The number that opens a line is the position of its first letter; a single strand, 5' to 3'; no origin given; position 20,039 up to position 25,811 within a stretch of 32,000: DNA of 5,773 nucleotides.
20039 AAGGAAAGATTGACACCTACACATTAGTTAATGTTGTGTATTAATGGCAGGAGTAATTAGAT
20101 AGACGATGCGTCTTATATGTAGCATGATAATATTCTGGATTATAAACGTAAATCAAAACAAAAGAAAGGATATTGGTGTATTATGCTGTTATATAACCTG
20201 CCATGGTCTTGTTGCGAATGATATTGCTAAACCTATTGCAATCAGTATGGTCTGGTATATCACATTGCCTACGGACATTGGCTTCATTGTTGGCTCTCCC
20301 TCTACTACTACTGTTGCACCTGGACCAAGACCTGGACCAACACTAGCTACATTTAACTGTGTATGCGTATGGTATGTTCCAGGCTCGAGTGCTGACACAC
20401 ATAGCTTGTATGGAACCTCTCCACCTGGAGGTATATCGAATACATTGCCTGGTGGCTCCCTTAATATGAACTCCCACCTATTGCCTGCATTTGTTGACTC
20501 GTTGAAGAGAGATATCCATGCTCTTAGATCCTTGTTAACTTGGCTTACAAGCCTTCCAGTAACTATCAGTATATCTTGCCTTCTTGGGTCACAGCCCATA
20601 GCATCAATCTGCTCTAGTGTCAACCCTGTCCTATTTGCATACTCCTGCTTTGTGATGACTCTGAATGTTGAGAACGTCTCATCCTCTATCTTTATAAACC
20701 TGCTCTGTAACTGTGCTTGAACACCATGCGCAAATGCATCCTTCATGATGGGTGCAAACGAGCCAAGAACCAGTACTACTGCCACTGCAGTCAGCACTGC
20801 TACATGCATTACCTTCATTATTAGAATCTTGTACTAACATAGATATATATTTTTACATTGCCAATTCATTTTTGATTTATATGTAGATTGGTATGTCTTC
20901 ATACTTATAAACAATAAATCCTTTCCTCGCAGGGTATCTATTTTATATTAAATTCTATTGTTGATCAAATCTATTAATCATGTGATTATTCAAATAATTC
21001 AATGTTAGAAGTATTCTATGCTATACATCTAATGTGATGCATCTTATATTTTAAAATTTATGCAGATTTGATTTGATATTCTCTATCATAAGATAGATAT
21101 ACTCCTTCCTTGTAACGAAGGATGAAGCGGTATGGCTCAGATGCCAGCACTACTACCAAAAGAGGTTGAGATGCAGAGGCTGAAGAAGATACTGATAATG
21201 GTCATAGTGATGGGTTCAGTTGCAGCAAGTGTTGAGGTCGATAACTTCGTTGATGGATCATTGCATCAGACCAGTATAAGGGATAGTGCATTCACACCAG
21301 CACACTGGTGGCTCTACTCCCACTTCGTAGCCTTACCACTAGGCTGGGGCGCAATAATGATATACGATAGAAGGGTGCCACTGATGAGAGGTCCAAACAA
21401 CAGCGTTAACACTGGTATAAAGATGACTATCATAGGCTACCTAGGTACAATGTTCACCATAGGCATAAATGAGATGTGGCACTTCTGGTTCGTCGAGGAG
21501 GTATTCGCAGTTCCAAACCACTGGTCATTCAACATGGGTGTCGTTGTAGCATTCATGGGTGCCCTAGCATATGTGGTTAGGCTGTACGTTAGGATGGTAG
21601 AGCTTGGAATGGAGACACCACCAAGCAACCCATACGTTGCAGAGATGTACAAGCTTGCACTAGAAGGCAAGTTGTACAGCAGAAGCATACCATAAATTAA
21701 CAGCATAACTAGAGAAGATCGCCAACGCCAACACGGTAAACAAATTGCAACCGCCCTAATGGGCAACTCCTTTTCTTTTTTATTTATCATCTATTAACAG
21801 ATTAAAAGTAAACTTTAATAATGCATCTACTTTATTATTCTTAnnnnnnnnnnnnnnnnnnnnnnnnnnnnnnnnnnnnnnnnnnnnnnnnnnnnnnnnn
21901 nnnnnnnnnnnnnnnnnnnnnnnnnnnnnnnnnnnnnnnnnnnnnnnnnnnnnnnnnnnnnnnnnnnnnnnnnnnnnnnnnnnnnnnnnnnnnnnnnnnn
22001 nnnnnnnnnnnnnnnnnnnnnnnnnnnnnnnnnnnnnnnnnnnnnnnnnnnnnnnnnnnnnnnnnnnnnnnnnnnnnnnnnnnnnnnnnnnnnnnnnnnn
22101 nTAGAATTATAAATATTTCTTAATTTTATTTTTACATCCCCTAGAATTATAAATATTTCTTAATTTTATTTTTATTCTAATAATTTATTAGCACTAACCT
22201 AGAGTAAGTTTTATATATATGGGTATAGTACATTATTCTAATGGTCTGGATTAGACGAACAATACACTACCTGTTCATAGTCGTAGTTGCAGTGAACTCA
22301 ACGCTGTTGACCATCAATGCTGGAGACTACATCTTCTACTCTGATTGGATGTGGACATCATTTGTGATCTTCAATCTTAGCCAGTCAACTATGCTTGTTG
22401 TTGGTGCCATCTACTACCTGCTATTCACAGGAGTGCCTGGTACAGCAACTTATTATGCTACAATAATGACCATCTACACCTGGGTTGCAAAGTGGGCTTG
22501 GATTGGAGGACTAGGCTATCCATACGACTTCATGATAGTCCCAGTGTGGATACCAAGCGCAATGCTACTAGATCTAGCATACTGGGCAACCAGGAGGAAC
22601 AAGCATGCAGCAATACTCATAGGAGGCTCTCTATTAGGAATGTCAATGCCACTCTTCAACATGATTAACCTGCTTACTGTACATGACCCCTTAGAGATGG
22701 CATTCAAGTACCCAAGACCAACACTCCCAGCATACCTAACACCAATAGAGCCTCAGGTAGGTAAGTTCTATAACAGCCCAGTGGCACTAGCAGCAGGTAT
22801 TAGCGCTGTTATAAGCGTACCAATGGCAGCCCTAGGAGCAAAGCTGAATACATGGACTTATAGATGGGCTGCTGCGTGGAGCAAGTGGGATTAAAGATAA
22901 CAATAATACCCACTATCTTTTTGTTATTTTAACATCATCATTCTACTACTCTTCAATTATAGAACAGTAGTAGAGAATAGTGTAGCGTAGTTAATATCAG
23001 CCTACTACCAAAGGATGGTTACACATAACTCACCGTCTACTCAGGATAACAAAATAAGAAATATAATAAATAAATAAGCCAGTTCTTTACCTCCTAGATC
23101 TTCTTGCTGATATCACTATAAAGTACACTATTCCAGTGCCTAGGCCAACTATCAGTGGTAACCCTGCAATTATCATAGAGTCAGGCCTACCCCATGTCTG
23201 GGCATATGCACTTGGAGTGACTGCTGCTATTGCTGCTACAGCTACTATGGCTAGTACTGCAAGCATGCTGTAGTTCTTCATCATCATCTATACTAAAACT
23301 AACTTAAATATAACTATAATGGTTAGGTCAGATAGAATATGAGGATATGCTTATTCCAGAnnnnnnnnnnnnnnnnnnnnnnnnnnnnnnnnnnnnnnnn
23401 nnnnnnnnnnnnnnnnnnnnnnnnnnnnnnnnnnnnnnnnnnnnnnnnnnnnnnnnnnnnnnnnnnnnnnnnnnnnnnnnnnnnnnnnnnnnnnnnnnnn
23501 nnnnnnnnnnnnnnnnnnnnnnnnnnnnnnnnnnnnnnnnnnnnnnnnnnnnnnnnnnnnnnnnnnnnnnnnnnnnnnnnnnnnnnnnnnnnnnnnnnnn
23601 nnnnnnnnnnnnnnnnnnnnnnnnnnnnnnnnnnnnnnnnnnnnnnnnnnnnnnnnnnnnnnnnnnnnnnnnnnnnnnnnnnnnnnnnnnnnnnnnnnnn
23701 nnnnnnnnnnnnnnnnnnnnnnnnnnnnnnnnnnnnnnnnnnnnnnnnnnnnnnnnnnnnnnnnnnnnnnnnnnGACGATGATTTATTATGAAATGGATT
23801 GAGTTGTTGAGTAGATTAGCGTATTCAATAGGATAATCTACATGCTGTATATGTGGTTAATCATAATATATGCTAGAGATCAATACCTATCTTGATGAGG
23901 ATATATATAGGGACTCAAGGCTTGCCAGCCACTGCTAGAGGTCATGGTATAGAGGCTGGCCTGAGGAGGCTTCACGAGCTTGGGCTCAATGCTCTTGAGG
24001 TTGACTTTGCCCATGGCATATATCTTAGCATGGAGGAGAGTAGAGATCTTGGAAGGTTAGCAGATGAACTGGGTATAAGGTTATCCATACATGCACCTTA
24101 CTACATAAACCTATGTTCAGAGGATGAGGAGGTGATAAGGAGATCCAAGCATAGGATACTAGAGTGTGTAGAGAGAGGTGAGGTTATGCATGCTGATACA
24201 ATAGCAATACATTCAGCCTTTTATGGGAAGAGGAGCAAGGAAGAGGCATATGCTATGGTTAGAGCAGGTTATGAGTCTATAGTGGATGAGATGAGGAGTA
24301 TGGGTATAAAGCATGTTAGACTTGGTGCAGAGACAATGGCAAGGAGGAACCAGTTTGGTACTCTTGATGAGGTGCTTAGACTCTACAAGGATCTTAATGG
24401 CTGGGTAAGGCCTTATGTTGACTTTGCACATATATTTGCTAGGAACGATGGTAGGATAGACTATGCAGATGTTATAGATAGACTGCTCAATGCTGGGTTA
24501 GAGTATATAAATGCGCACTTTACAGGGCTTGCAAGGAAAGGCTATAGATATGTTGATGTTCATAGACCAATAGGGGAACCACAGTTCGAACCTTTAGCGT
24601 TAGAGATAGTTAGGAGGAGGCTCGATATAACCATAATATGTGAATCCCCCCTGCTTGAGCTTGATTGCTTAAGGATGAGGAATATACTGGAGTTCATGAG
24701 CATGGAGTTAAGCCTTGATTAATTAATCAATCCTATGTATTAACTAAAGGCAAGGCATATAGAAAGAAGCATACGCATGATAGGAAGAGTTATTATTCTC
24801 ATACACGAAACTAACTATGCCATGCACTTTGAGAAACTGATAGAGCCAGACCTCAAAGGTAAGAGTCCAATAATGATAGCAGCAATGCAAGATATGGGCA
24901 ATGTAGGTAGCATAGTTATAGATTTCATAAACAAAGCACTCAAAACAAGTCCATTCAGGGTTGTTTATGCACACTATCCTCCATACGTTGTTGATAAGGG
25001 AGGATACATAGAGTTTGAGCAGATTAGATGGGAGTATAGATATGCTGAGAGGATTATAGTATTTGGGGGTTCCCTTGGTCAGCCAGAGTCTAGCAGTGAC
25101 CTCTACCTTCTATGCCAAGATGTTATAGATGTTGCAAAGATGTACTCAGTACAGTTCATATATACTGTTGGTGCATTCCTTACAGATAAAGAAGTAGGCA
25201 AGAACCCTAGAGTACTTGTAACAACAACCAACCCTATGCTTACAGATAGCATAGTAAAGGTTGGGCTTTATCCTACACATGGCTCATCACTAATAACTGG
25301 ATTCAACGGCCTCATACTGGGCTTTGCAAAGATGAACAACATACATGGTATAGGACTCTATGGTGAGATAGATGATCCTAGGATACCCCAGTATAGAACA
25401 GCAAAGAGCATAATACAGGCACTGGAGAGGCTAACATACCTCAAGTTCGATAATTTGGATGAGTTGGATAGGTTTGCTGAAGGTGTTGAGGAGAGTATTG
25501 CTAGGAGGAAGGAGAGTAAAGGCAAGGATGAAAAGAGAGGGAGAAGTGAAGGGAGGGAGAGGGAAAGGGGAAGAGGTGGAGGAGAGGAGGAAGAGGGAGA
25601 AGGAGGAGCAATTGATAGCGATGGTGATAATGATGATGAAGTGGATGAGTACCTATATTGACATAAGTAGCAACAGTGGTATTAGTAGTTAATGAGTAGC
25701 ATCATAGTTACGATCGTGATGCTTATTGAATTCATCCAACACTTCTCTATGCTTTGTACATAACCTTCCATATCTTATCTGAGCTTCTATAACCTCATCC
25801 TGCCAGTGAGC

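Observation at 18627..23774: Complete archaeal ammonia monooxygenase locus embedded in a belt of five small membrane-protein genes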

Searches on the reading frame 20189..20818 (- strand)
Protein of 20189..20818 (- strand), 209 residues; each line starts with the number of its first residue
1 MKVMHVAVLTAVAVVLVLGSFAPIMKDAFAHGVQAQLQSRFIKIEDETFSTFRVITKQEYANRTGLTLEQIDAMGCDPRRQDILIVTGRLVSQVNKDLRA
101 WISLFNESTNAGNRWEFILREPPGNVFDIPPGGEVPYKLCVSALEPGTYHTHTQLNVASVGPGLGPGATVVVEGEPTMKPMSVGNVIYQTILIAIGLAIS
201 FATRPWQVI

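Call 3: search_protein_families(library=pfam, proteins=[window:20189-20818:-], max_evalue=1)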
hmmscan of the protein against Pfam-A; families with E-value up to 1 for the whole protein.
window:20189-20818:- (209 aa): 1 family
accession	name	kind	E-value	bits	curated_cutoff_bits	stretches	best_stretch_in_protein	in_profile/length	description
PF04744.17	Monooxygenase_B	-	3.3e-07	30.3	22.7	1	129-175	83-129/380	Monooxygenase subunit B protein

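Call 18: search_protein_families(library=ncbifam, proteins=[window:20189-20818:-], max_evalue=1)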
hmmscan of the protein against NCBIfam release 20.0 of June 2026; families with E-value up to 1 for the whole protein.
window:20189-20818:- (209 aa): 3 families
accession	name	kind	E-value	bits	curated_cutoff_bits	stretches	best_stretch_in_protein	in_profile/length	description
NF041640.1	AmoB_BACT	equivalog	1.3e-07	30.8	336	1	125-176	108-159/410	bacterial ammonia monooxygenase, subunit AmoB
TIGR03079.1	CH4_NH3mon_ox_B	equivalog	0.00021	20.4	394.9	1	132-175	106-149/399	methane monooxygenase/ammonia monooxygenase subunit B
NF050032.1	Rv1733c_fam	subfamily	0.62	9.9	80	0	150-203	96-150/180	Rv1733c family protein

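Call 73: search_solved_structures(query=window:20189-20818:-, max_evalue=0.001, show_alignments=1)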
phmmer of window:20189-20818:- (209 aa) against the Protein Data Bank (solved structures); distinct sequences matched with E-value up to 0.001: 4.
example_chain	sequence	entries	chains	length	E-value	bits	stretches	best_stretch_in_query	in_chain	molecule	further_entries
4o65_A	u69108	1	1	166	2.1e-77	262.7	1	31-182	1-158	Putative archaeal ammonia monooxygenase subunit B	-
3rgb_A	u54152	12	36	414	8.3e-05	25.7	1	134-177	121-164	Methane monooxygenase subunit B2 | Particulate methane monooxygenase alpha subunit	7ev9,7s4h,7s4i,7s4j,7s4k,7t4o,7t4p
11ll_Aa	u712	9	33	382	9.5e-05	25.5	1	134-177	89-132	Particulate methane monooxygenase alpha subunit | particulate methane monooxygenase, B subunit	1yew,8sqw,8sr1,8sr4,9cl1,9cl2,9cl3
6cxh_A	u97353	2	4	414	0.00032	23.8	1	132-175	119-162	Particulate methane monooxygenase, B subunit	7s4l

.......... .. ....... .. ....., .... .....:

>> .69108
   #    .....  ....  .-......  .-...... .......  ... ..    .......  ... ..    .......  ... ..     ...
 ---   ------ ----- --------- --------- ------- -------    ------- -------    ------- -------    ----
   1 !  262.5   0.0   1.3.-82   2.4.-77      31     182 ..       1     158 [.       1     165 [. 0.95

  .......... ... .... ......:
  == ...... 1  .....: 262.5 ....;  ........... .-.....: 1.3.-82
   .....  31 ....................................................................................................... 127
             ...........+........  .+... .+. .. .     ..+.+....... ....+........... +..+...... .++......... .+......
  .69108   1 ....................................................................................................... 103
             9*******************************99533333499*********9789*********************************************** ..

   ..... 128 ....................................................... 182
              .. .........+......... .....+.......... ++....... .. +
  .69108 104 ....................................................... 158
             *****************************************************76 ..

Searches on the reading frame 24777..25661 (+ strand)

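Call 53: search_protein_families(library=pfam, proteins=[window:24777-25661:+], max_evalue=0.001)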
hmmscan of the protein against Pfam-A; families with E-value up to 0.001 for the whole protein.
window:24777-25661:+ (294 aa): 1 family
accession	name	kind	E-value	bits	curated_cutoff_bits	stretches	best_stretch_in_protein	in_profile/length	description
PF09754.15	PAC2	-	3.8e-25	89.4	25.8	1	34-243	2-213/215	PAC2 family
